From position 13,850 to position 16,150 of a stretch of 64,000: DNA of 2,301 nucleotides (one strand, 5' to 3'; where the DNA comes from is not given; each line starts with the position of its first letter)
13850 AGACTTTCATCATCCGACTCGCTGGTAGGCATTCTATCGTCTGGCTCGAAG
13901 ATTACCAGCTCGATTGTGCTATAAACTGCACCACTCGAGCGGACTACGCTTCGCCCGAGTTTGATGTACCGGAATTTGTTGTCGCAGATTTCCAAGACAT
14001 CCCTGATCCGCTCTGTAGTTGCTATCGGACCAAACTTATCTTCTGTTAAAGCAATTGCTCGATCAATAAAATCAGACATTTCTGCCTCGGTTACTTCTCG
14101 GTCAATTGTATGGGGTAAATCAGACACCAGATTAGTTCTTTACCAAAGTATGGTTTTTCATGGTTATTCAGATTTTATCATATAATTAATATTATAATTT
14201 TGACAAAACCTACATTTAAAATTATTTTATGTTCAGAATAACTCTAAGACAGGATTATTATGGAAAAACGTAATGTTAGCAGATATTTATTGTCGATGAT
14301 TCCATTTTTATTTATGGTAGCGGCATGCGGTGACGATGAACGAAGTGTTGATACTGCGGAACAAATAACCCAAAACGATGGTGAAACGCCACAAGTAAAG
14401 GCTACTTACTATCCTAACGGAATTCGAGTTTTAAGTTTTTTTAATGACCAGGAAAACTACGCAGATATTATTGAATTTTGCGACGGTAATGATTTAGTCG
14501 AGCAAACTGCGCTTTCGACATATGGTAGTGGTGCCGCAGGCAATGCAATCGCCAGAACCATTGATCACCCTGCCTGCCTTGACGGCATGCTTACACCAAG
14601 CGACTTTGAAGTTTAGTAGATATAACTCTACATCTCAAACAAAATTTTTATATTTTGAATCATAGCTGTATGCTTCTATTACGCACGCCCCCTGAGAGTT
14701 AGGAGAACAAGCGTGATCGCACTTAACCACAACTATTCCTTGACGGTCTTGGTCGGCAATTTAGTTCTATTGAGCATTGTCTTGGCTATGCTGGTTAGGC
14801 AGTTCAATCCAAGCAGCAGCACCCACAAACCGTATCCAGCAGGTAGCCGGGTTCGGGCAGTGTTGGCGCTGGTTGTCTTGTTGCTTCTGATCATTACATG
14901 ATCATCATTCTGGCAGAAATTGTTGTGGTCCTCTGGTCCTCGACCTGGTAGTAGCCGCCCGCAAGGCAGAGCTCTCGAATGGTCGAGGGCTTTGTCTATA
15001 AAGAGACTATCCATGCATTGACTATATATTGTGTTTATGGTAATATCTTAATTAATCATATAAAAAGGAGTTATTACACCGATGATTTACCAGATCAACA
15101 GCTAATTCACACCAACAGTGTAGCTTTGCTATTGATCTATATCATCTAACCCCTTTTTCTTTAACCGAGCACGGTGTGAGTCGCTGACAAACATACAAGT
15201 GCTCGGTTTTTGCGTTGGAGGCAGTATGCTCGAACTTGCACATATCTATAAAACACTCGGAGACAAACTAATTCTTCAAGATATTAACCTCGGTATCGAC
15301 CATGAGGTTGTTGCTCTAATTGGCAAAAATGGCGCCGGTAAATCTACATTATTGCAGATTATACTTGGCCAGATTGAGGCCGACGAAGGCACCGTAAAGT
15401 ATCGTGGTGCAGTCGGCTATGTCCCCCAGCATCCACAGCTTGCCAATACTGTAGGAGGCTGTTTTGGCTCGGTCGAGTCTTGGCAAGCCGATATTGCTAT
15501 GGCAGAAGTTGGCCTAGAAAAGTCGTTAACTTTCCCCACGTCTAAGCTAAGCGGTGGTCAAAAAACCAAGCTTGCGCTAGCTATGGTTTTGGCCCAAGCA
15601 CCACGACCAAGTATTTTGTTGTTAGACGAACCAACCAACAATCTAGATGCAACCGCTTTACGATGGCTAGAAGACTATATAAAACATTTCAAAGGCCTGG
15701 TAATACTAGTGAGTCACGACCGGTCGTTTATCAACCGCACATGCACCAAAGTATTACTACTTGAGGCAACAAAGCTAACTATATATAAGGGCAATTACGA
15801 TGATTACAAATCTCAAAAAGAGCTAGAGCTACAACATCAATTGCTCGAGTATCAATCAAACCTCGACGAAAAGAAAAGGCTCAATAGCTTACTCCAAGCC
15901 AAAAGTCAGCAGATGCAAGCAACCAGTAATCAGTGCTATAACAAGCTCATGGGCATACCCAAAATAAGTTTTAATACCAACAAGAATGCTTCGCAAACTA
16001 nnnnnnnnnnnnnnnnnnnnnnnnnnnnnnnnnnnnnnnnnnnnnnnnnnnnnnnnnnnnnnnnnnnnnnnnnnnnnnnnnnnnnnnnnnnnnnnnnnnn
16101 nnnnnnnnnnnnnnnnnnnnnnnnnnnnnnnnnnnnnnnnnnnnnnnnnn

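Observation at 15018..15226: Promoter / 7-codon leader ORF / terminator attenuator in front of an ABC-F (ARE-like) gene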

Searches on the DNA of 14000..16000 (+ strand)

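Call 4: search_rna_families(source=window, start=14000, end=16000, threshold=evalue, max_evalue=10, show_alignments=2)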
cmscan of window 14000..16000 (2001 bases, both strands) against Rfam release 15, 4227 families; matches with E-value up to 10: 1.
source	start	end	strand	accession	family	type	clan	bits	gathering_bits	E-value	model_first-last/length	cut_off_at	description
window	15428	15498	+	RF01016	mir-584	Gene; miRNA;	-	17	80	5.2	11-80/97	no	mir-584 microRNA precursor family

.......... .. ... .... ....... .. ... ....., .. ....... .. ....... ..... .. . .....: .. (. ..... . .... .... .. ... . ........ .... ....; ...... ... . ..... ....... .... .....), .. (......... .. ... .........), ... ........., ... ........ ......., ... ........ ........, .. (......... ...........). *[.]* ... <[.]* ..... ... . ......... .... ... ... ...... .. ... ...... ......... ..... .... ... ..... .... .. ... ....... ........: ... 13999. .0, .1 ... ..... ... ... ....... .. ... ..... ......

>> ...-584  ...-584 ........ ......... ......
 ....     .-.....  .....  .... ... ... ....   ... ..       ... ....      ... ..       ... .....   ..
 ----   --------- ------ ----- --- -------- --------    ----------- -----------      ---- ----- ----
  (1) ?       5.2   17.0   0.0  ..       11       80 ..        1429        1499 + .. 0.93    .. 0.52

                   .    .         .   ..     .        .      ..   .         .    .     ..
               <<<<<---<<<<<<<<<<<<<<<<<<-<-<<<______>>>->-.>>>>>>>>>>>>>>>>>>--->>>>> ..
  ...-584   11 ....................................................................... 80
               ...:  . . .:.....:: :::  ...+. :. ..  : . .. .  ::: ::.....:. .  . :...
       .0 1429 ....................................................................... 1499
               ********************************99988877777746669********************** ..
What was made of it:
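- On Any described RNA family (Rfam 15): Window 14000-16000, both strands, E <= 10: only a chance miRNA hit at 15428-98 inside the coding sequence (call 4).
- No Rfam family matches, even at E <= 10 (call 4).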

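Call 57: build_rna_model(alignment_id=A2, structure=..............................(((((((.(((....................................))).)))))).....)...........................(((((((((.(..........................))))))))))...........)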
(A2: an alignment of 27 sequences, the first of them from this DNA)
Model R1 built from alignment A2 (27 sequences, 178 columns); structure: as given.
model positions 156; base pairs 20; branch points 1; effective number of sequences 4.04; information 0.59 bits per position. Calibrated on 0.2 Mb of random sequence (short: E-values are rough).
structure used (alignment columns):
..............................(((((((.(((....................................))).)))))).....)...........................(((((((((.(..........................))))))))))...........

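Call 59: search_with_rna_model(model_id=R1, sources=[window, L001, L002, L003, L004, L005, L006, L007, L008, L009, L010, L011, L012, L013, L014, L015, L016, L017, L018, L019, L020, L021, L022, L023, L024, L025, L026, L027, L028, L029, L030, L031, L032, L033, L034, L035, L036, L037, L038, L039, L040, L041, L042, L043, L044, L045, L046, L047, L048, L049, L050, L051, L052, L053, L054, L055, L056, L057, L058, L059, L060, L061, L062, L063, L064, L065, L066, L067, L068, L069, L070, L071, L072, L073, L074, L075, L076, L077, L078, L079, L080, L081, L082, L083, L084, L085, L086, L087, L088, L089, L090, L091, L092, L093, L094, L095, L096, L097, L098, L099], max_evalue=1)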
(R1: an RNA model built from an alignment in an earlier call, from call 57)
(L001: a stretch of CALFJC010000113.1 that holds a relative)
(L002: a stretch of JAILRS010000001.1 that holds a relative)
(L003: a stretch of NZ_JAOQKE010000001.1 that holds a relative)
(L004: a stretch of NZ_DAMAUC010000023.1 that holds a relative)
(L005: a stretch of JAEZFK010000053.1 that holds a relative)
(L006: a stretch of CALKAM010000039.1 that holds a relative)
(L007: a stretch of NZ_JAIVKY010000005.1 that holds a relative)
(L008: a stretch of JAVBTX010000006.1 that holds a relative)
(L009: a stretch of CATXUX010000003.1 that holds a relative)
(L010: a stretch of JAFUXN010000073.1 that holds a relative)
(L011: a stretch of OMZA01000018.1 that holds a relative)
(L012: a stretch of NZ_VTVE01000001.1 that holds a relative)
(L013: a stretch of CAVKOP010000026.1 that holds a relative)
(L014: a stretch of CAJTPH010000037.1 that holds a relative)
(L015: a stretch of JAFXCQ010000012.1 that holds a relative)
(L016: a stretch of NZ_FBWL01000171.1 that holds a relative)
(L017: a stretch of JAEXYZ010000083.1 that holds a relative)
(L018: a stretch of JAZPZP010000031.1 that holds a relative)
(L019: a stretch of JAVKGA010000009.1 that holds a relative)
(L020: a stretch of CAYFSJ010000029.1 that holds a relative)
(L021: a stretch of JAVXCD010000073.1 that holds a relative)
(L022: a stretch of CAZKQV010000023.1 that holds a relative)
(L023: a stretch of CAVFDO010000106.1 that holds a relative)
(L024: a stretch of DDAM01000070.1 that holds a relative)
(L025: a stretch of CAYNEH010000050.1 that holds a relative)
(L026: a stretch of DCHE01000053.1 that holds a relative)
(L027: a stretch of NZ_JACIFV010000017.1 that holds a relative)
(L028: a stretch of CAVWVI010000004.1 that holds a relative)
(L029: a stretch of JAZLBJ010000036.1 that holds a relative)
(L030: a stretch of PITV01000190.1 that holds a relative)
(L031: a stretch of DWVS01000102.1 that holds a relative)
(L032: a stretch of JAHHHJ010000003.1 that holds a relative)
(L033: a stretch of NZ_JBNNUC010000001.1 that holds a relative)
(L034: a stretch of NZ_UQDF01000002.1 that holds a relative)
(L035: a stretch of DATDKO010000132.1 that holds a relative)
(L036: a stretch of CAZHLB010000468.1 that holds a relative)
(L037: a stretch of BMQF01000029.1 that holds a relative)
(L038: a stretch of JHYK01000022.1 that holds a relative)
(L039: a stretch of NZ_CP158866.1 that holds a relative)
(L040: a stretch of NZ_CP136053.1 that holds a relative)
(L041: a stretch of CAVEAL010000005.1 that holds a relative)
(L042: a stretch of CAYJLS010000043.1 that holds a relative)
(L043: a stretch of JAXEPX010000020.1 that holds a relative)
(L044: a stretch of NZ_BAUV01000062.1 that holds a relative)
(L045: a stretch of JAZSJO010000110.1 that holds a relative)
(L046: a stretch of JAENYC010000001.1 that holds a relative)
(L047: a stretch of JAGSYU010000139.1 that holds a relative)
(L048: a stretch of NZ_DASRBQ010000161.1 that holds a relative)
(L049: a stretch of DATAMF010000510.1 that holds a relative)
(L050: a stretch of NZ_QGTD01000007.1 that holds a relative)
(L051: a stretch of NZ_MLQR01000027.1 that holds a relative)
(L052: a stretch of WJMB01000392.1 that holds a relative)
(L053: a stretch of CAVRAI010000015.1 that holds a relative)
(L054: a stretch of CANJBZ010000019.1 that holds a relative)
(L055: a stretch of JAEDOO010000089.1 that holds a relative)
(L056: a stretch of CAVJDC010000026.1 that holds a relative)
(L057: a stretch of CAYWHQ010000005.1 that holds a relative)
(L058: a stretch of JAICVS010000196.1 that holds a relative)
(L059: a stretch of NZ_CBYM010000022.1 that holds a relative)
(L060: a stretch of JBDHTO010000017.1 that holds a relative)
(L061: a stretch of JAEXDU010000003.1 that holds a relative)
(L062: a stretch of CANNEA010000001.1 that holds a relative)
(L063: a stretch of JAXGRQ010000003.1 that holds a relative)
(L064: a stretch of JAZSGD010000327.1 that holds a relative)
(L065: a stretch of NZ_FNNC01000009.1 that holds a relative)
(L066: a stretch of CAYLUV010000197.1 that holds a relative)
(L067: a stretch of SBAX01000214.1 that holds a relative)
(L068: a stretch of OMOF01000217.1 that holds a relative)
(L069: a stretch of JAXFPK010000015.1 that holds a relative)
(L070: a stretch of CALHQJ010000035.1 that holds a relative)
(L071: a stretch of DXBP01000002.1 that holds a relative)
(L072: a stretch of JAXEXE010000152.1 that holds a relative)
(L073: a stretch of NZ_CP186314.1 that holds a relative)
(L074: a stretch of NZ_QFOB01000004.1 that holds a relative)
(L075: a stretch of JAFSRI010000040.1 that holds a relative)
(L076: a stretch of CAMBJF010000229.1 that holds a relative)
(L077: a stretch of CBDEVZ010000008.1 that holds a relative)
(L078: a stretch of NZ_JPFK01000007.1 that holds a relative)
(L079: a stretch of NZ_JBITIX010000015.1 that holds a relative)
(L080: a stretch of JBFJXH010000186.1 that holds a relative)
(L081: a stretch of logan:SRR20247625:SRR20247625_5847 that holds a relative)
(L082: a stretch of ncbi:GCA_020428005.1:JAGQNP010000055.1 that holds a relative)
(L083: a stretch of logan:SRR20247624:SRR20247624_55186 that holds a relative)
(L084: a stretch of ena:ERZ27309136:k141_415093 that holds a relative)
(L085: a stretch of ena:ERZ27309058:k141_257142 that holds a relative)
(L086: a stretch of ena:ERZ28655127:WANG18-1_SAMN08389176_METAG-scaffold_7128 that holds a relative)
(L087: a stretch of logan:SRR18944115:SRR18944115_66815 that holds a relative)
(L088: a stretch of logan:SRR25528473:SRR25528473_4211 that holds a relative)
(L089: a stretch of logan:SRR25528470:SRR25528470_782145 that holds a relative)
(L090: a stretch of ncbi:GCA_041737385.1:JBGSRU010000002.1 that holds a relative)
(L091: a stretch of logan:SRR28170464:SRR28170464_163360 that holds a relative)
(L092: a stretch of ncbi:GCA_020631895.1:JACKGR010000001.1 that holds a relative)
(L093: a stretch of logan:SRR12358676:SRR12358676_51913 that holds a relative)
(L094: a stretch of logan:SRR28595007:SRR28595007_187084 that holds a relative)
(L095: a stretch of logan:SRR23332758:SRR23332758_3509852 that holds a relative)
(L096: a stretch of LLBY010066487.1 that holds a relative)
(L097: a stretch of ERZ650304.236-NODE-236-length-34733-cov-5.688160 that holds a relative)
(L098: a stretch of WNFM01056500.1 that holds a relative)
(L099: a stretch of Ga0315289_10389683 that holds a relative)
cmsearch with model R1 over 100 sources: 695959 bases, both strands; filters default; matches with E-value up to 1: 38.
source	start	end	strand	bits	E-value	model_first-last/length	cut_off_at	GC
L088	1325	1490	+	118.4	4.2e-22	1-156/156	no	0.34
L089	1182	1347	+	118.4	4.2e-22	1-156/156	no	0.34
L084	2827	2990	+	116.6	1.1e-21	1-156/156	no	0.4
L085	2303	2466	+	116.6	1.1e-21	1-156/156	no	0.4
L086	784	947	+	116.6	1.1e-21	1-156/156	no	0.4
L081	2826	2990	+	114.6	2.8e-21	1-156/156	no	0.42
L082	1240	1404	+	114.6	2.8e-21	1-156/156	no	0.42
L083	899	1063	+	114.6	2.8e-21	1-156/156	no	0.42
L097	8732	8882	+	110.3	2.4e-20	1-156/156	no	0.39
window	15062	15217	+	108.9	4.9e-20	1-156/156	no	0.4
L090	1336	1492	+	107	1.2e-19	1-156/156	no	0.36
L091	1336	1492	+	107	1.2e-19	1-156/156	no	0.36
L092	1330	1492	+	101.2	2.2e-18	1-156/156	no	0.36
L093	70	232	+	101.2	2.2e-18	1-156/156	no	0.36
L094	1337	1490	+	81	5.2e-14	1-156/156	no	0.38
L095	1337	1490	+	81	5.2e-14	1-156/156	no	0.38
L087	2846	2992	+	72.1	4.3e-12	1-156/156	no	0.35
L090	1430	1534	-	27.6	0.018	1-156/156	no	0.33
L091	1430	1534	-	27.6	0.018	1-156/156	no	0.33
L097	8728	8841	-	26.3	0.034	1-156/156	no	0.35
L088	1427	1551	-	26.1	0.04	1-156/156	no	0.34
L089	1284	1408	-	26.1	0.04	1-156/156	no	0.34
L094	1433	1551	-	25.5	0.052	1-156/156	no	0.35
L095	1433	1551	-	25.5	0.052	1-156/156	no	0.35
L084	2928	3051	-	24.9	0.071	1-156/156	no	0.39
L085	2404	2527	-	24.9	0.071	1-156/156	no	0.39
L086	885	1008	-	24.9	0.071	1-156/156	no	0.39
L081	2927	3038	-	23.4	0.15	1-156/156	no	0.38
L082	1341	1452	-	23.4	0.15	1-156/156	no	0.38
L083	1000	1111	-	23.4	0.15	1-156/156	no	0.38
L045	2016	2117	+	22.5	0.23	1-156/156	no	0.33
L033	4599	4711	+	22.4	0.25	1-156/156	no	0.27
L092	1327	1437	-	22.2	0.27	1-156/156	no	0.32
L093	67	177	-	22.2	0.27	1-156/156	no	0.32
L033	34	168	-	21.3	0.42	1-156/156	no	0.3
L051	33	141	+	20.2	0.75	1-156/156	no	0.33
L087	2932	3036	-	20.1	0.79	1-156/156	no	0.3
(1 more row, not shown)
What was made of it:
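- Checked: A covariance model finds exactly one copy in the window (15062-15217, 108.9 bits; call 59).
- Tried and rejected: It was useless for leader conservation and used up the single scan, but the loci served later as a negative set (call 59).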
